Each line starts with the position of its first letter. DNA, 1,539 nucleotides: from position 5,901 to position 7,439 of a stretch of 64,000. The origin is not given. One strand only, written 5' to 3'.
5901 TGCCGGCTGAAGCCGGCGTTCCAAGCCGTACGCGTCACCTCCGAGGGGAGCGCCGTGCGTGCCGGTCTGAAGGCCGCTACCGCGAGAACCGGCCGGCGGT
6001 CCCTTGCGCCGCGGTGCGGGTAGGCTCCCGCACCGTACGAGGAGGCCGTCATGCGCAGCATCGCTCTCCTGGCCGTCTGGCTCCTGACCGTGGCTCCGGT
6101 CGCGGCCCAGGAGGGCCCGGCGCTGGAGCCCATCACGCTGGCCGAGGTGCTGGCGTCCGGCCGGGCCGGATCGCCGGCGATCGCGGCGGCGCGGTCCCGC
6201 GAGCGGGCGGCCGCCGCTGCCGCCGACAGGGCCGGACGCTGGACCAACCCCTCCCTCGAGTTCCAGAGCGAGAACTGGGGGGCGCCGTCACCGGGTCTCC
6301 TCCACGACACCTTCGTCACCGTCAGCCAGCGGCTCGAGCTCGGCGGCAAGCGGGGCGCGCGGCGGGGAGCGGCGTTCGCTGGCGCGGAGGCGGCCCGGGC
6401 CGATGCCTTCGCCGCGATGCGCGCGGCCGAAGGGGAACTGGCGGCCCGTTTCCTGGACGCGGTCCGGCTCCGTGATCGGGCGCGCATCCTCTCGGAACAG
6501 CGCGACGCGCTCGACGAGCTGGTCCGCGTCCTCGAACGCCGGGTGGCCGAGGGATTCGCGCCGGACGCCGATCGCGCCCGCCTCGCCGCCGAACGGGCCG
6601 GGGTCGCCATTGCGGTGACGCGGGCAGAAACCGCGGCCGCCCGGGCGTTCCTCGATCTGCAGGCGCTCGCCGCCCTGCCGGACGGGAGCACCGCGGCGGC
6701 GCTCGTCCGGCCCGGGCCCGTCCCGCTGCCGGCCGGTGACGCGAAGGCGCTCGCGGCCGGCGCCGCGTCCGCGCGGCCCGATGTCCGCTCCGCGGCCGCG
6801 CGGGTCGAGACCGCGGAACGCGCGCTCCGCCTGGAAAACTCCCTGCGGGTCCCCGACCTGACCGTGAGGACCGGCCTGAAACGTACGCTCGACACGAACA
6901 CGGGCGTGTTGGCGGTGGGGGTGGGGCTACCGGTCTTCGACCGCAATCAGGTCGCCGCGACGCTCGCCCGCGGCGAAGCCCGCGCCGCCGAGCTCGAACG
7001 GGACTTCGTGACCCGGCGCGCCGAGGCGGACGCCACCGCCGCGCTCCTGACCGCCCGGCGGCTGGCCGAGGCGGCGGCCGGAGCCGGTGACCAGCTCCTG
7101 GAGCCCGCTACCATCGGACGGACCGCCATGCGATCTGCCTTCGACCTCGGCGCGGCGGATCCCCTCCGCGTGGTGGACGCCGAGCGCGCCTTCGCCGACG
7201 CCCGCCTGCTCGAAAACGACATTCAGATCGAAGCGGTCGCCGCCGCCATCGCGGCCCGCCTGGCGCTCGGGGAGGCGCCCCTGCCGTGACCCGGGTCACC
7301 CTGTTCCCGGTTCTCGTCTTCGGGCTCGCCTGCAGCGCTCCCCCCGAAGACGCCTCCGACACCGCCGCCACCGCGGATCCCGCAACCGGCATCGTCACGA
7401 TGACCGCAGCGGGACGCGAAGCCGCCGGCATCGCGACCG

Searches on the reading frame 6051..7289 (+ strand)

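Call 14: search_protein_families(library=pfam, proteins=[window:6051-7289:+], max_evalue=1)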
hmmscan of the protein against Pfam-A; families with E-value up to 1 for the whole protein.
window:6051-7289:+ (412 aa): 2 families
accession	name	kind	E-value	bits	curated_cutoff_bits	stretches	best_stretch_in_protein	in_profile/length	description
PF02321.23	OEP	-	3.3e-19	69.9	22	2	238-406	8-186/187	Outer membrane efflux protein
PF04568.17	IATP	-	0.079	13.9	25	1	88-157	21-89/98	Mitochondrial ATPase inhibitor, IATP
